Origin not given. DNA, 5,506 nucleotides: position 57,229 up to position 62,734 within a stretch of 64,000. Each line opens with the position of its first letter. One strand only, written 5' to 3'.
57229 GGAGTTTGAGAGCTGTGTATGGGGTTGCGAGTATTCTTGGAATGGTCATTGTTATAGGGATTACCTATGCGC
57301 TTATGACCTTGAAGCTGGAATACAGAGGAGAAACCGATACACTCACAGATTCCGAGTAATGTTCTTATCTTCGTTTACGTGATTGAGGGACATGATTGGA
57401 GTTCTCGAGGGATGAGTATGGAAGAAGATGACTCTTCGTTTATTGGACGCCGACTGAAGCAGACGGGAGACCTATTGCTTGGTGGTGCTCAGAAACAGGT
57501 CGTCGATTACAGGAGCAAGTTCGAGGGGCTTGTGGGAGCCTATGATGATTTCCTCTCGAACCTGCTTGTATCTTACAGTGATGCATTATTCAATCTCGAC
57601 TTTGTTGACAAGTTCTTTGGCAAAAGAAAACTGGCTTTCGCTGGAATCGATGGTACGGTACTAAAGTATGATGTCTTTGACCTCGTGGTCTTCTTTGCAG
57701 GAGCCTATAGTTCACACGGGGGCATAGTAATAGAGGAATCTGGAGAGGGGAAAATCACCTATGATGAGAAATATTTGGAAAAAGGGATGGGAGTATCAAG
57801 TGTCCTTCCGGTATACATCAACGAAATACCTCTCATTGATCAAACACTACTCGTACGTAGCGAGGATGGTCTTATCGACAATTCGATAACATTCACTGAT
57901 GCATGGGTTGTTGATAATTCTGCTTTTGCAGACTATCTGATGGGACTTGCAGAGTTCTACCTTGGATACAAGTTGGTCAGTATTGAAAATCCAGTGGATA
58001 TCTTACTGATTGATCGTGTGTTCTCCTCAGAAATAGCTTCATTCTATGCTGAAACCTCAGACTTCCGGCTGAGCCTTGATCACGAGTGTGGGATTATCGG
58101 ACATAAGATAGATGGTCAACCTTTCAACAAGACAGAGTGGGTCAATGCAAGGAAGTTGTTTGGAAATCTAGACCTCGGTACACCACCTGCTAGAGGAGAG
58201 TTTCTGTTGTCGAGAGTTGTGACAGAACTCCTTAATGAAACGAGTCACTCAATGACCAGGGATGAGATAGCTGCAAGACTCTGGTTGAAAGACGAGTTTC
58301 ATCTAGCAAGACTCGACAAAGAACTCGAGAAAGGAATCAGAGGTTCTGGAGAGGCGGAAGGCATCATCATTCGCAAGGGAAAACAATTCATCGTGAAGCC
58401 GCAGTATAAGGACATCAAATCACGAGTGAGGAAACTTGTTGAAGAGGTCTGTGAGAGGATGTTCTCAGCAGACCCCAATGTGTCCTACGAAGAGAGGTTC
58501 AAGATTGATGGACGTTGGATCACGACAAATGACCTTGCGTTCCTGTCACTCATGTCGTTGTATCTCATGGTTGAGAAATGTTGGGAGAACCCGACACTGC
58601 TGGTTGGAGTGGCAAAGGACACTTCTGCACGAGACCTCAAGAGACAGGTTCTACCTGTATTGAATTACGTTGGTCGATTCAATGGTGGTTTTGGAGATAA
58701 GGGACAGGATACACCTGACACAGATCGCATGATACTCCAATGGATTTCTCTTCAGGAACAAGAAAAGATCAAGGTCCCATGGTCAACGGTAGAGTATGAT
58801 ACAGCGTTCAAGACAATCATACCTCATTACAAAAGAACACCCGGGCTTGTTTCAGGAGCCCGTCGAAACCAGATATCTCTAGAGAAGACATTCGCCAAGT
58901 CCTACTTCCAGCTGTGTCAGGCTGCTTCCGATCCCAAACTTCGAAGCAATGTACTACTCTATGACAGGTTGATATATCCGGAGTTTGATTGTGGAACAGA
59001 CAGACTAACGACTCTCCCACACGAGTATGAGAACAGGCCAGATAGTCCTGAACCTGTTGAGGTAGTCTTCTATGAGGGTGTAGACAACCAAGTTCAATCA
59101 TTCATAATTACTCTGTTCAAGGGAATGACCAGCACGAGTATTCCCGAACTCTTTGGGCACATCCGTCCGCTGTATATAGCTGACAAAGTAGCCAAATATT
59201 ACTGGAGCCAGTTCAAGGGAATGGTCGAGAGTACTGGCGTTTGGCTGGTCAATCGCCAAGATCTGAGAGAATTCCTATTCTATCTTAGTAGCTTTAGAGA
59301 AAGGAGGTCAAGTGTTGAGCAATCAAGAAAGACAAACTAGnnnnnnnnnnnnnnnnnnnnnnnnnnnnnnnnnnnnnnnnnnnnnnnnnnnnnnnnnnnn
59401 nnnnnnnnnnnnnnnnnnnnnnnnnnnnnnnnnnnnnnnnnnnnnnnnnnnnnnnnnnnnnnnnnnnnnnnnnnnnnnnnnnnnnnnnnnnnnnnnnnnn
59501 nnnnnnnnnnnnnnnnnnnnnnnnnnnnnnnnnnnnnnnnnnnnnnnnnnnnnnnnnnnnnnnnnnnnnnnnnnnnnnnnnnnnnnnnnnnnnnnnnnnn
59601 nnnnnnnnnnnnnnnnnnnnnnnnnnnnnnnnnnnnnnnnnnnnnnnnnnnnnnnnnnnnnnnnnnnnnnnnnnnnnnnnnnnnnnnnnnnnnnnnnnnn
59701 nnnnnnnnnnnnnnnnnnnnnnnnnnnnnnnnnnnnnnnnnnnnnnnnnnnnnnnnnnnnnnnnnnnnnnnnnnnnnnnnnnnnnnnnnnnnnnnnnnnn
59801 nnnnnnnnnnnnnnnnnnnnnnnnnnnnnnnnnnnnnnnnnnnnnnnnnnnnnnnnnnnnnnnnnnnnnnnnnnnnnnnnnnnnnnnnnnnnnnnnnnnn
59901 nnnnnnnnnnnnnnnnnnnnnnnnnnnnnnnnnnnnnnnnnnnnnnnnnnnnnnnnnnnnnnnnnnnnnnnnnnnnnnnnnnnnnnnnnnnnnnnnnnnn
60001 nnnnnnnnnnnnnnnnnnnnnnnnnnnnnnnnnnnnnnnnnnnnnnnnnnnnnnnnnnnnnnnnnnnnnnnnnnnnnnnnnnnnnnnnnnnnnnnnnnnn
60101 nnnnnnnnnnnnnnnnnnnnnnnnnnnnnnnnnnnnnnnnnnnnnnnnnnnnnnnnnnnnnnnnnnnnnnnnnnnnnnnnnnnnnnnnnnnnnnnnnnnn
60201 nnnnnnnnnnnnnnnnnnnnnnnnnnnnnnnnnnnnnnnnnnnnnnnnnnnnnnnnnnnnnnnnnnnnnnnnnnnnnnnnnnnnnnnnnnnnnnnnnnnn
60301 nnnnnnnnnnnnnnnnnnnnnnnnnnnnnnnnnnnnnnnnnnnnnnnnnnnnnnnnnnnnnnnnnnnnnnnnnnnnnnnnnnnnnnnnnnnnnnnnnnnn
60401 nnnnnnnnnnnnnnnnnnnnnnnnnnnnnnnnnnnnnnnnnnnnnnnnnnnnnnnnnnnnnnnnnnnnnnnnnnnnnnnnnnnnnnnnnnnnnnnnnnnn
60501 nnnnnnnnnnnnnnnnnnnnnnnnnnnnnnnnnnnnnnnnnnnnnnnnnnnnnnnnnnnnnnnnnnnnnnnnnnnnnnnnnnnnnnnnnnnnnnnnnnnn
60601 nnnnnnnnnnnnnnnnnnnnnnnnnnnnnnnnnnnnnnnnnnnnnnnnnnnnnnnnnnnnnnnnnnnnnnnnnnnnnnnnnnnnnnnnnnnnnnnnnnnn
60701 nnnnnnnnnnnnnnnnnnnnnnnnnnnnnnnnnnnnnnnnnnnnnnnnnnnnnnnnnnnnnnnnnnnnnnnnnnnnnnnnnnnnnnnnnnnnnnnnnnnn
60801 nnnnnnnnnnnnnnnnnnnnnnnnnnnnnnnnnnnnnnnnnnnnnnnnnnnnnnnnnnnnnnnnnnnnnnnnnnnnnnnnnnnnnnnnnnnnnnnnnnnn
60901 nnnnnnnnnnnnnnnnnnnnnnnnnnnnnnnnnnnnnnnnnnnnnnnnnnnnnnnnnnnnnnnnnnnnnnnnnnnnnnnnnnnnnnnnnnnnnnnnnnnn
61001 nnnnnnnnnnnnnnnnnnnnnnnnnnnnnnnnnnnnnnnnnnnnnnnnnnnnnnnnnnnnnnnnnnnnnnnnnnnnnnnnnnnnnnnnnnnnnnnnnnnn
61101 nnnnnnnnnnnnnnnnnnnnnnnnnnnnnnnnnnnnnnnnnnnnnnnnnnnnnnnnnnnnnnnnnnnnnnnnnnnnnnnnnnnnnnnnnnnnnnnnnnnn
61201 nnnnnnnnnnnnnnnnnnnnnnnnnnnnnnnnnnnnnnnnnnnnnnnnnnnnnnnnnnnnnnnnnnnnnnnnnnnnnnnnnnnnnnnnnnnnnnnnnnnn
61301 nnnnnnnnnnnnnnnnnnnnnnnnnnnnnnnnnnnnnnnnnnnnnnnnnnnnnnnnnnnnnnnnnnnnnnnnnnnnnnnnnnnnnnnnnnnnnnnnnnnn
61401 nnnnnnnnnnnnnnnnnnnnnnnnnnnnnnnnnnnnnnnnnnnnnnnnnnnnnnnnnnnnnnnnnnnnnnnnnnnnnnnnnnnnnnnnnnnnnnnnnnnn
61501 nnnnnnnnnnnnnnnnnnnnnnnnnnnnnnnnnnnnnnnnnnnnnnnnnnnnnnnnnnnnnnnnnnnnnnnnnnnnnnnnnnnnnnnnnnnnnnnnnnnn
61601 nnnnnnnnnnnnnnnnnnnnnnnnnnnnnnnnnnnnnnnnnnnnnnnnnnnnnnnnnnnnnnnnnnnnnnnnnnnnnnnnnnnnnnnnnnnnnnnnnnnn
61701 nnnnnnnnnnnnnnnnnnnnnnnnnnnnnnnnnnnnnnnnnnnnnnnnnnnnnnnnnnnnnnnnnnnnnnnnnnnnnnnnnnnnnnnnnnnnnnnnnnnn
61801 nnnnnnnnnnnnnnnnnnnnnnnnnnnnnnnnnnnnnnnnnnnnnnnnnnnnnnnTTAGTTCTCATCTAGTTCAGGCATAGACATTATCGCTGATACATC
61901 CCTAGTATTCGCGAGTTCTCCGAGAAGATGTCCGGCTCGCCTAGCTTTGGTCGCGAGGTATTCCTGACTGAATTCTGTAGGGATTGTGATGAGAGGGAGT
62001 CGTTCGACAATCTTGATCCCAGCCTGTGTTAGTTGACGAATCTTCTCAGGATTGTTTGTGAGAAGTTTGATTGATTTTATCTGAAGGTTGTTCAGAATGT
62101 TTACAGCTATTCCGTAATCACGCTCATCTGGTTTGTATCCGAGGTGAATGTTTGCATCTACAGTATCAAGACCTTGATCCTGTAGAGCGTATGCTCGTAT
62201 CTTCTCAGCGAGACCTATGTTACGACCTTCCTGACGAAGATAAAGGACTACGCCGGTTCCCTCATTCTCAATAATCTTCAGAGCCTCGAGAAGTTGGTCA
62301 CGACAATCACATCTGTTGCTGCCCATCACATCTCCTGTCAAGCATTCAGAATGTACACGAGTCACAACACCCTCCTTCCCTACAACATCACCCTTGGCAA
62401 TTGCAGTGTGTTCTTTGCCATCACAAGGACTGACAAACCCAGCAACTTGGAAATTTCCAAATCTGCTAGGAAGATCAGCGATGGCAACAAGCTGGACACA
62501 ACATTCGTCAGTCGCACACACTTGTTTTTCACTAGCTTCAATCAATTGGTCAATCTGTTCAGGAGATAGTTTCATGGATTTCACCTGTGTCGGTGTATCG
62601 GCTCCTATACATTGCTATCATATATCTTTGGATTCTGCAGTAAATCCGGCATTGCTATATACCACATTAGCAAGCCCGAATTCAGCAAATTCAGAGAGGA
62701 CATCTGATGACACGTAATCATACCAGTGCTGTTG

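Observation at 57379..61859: Stand-alone NurA-like / HerA-like / MglA-like GTPase cassette without Mre11-Rad50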

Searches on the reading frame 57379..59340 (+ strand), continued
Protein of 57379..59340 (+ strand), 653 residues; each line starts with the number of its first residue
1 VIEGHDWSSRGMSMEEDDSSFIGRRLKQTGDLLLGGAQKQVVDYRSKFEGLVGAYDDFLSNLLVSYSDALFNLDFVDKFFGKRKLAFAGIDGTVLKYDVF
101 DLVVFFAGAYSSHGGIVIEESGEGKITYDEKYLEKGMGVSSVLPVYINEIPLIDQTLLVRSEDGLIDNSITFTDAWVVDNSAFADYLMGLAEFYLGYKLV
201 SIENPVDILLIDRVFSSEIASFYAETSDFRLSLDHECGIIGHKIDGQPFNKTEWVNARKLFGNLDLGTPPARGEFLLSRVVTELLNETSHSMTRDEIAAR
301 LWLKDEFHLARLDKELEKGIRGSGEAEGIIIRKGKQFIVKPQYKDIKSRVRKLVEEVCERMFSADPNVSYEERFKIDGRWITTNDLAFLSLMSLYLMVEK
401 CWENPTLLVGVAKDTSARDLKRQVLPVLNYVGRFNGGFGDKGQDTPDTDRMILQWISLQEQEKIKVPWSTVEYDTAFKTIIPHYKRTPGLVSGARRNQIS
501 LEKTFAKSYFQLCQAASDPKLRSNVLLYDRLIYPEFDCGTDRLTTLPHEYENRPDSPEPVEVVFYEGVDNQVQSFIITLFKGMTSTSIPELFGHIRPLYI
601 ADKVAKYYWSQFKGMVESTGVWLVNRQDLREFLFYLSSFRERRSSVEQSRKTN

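Call 49: find_encoding_contigs(protein=P0164, flank=8000, max_places=2)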
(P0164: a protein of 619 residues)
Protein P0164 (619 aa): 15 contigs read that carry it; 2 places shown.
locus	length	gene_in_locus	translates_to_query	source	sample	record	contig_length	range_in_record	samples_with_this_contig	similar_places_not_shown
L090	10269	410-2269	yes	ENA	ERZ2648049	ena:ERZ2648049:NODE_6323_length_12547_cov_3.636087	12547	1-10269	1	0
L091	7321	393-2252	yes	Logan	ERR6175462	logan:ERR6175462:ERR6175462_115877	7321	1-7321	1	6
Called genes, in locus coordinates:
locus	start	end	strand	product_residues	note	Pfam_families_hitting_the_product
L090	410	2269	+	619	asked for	PF09376:NurA (faint)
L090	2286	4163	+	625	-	PF01935:DUF87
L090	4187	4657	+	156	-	PF21818:DUF6884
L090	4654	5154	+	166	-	PF06177:QueT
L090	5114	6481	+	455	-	-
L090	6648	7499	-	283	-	PF10646:Germane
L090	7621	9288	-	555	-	PF00672:HAMP, PF00512:HisKA, PF02518:HATPase_c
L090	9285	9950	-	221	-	-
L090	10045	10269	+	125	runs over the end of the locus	PF06347:SH3_4, PF08239:SH3_3, PF18348:SH3_16 (weak)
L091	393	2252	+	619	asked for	PF09376:NurA (faint)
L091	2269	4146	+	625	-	PF01935:DUF87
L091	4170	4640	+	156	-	PF21818:DUF6884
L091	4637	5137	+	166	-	PF06177:QueT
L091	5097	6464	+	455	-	-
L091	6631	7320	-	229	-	?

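Call 50: find_encoding_contigs(protein=P0142, flank=8000, max_places=1)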
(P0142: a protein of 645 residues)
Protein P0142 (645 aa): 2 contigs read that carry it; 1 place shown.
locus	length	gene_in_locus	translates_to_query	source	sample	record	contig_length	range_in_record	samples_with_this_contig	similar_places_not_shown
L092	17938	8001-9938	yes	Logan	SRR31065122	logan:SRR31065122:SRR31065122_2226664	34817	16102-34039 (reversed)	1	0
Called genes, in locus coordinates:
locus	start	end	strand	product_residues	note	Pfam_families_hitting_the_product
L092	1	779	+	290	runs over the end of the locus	-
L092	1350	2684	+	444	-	PF14130:Cap4_nuclease (weak)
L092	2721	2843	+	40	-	-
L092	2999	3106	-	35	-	-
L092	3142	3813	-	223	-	PF19580:Exo_endo_phos_3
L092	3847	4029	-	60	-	PF19580:Exo_endo_phos_3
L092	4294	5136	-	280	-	PF00520:Ion_trans, PF07885:Ion_trans_2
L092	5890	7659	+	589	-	PF14072:DndB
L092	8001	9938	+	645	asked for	-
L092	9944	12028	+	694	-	PF01935:DUF87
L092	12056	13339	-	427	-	PF00266:Aminotran_5, PF01212:Beta_elim_lyase, PF01041:DegT_DnrJ_EryC1 (weak)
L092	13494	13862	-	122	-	PF08870:DndE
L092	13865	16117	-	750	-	PF02463:SMC_N, PF13476:AAA_23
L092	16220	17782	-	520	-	PF01507:PAPS_reduct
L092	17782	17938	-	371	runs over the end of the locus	PF14072:DndB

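Call 58: search_solved_structures(query=A4, max_evalue=10, show_alignments=5)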
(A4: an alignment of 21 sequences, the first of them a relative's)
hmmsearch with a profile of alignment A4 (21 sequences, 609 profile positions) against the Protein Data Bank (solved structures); distinct sequences matched with E-value up to 10: 5.
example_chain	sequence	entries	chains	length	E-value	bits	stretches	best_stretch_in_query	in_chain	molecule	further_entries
2v9v_A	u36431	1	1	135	0.37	12.2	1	252-325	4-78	SELENOCYSTEINE-SPECIFIC ELONGATION FACTOR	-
4ham_A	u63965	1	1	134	0.8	11.1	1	236-319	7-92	Lmo2241 protein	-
3boh_A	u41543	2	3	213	0.9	10.9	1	559-579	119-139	Cadmium-specific carbonic anhydrase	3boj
1lva_A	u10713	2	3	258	1.4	10.3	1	252-325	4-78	Selenocysteine-specific elongation factor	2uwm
2ply_A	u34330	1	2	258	1.5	10.3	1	252-325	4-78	Selenocysteine-specific elongation factor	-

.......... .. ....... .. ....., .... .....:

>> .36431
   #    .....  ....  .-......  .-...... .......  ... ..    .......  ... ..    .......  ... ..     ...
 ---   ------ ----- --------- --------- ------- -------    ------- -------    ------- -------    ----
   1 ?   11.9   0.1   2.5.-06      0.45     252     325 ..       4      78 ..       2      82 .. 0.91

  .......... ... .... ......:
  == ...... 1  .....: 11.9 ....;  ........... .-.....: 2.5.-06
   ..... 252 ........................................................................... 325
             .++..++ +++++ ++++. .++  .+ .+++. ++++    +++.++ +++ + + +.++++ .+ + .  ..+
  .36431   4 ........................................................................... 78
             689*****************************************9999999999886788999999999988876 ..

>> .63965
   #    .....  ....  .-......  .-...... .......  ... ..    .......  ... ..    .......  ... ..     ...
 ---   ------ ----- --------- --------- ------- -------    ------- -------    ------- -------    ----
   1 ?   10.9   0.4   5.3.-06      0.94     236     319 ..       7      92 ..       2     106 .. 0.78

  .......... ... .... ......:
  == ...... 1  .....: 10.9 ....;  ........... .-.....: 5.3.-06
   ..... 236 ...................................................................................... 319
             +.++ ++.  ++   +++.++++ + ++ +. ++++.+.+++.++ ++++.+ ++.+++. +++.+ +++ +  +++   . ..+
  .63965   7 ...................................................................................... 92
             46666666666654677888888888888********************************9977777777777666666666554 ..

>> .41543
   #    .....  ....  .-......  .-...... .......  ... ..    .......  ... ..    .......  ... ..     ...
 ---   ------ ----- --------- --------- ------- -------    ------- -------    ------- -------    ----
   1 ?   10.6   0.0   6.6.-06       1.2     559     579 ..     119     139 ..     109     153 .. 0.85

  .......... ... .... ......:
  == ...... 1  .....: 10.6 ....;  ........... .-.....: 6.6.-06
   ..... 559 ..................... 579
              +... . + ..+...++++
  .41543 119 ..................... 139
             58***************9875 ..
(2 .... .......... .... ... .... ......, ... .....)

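Call 75: search_protein_families(library=padloc, proteins=[P0142, P0164, P0175, P0205, L092:9944-12028:+, L089:9893-11707:+, L090:2286-4163:+, L089:11721-12599:+, L089:12596-13051:+], max_evalue=0.001)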
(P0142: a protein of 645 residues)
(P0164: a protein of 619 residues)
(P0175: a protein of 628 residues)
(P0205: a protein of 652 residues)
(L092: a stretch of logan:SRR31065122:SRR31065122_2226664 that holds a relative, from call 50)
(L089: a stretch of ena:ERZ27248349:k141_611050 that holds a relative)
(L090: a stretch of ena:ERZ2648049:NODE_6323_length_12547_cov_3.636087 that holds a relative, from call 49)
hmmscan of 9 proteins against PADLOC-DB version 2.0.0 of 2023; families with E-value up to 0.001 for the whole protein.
P0142 (645 aa): 0 families

P0164 (619 aa): 0 families

P0175 (628 aa): 0 families

P0205 (652 aa): 0 families

L092:9944-12028:+ (694 aa): 14 families
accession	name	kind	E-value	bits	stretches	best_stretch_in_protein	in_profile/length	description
PDLC01055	HerA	-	3.4e-34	116.5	2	532-683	386-524/532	Type III coevolved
PDLC04105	HerA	-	4e-24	83.1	2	157-297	77-211/576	-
PDLC02185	HerA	-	2.9e-16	57.3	2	181-297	98-209/585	-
PDLC04103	HerA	-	4.7e-16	56.2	2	504-647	377-523/579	-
PDLC04100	HerA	-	6.8e-14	49.4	2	198-296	116-207/580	-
PDLC04102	HerA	-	9.7e-14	48.6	1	228-645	154-584/654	-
PDLC04098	HerA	-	2.6e-12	44.1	2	528-642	485-608/686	-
PDLC04097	HerA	-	2.8e-12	44.1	1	195-684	111-593/618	-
PDLC04140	mad8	-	6.2e-10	37.1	1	251-645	27-265/314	mads_8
PDLC02188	HerA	-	7.8e-10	36.2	1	225-295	120-194/578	-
PDLC04106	HerA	-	9.7e-10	35.6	1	547-641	490-589/667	-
PDLC04107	HerA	-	1.1e-05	22.6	1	148-295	69-212/306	-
PDLC04099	HerA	-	3e-05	21.4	1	180-294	99-211/214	-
PDLC04104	HerA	-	0.00029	17.7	1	512-630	165-286/379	-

L089:9893-11707:+ (604 aa): 16 families
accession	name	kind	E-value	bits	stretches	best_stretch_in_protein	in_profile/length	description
PDLC01055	HerA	-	4.3e-97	324.1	1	25-592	6-529/532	Type III coevolved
PDLC04105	HerA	-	2.8e-27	93.5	2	96-249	64-218/576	-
PDLC04102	HerA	-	2.6e-23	80.2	2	162-249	145-233/654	-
PDLC02185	HerA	-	4.9e-22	76.4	2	136-241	109-208/585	-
PDLC04097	HerA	-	7.4e-22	75.7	2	140-240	111-210/618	-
PDLC04103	HerA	-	4e-21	73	2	139-245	117-219/579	-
PDLC04100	HerA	-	4.7e-21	73.1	2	137-241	110-207/580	-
PDLC04098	HerA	-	1.5e-19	68.1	2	141-259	125-245/686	-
PDLC04140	mad8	-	2e-17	61.7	1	172-554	6-272/314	mads_8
PDLC04106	HerA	-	3.2e-15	53.7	2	163-239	146-222/667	-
PDLC02188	HerA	-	5.9e-14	49.8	2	162-239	115-193/578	-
PDLC04101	HerA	-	3e-07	27.5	1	164-248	140-219/400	-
PDLC04107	HerA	-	1.5e-06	25.5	1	163-242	140-214/306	-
PDLC04099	HerA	-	1.8e-06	25.4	1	163-240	140-212/214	-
PDLC02684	DndH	-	1.4e-05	20.8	1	162-247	1335-1424/1715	DndH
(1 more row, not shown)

L090:2286-4163:+ (625 aa): 15 families
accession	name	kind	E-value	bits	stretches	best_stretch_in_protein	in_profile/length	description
PDLC01055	HerA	-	1.3e-82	276.3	1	28-598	4-526/532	Type III coevolved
PDLC04105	HerA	-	1.1e-22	78.4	2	127-246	95-213/576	-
PDLC02185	HerA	-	8.5e-22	75.6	2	132-244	101-209/585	-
PDLC04100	HerA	-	4.2e-21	73.3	2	478-557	444-521/580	-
PDLC04103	HerA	-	7.9e-19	65.4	2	423-582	384-548/579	-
PDLC04097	HerA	-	1.2e-15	55.2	2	125-241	93-209/618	-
PDLC04102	HerA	-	6.8e-15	52.4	2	162-244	140-226/654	-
PDLC04106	HerA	-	1.2e-14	51.8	2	473-553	511-590/667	-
PDLC04098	HerA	-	6.1e-14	49.5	1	468-554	522-609/686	-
PDLC04140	mad8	-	1.8e-12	45.4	1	199-561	29-270/314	mads_8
PDLC02188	HerA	-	6.2e-11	39.8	2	477-555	431-506/578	-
PDLC04099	HerA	-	0.00014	19.2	1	172-242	144-212/214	-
PDLC04101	HerA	-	0.00029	17.7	1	172-245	143-214/400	-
PDLC04104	HerA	-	0.00049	17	1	475-555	221-300/379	-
PDLC04107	HerA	-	0.00088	16.4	0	172-244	144-214/306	-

L089:11721-12599:+ (292 aa): 1 family
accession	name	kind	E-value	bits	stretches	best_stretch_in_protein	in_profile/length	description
PDLC02807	DpdA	-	1.4e-10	38.6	1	113-223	156-256/417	DpdA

L089:12596-13051:+ (151 aa): 1 family
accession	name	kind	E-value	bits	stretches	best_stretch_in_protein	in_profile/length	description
PDLC04712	PDC-M57A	-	3.3e-11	41.7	1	6-142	3-132/138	-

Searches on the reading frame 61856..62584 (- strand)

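Call 3: search_protein_families(library=pfam, proteins=[window:61856-62584:-], max_evalue=0.1)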
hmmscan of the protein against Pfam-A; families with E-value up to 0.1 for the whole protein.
window:61856-62584:- (242 aa): 1 family
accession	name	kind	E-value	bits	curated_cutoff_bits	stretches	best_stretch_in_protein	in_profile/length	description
PF00925.25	GTP_cyclohydro2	-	7.5e-65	217.9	23.3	1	35-197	5-165/165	GTP cyclohydrolase II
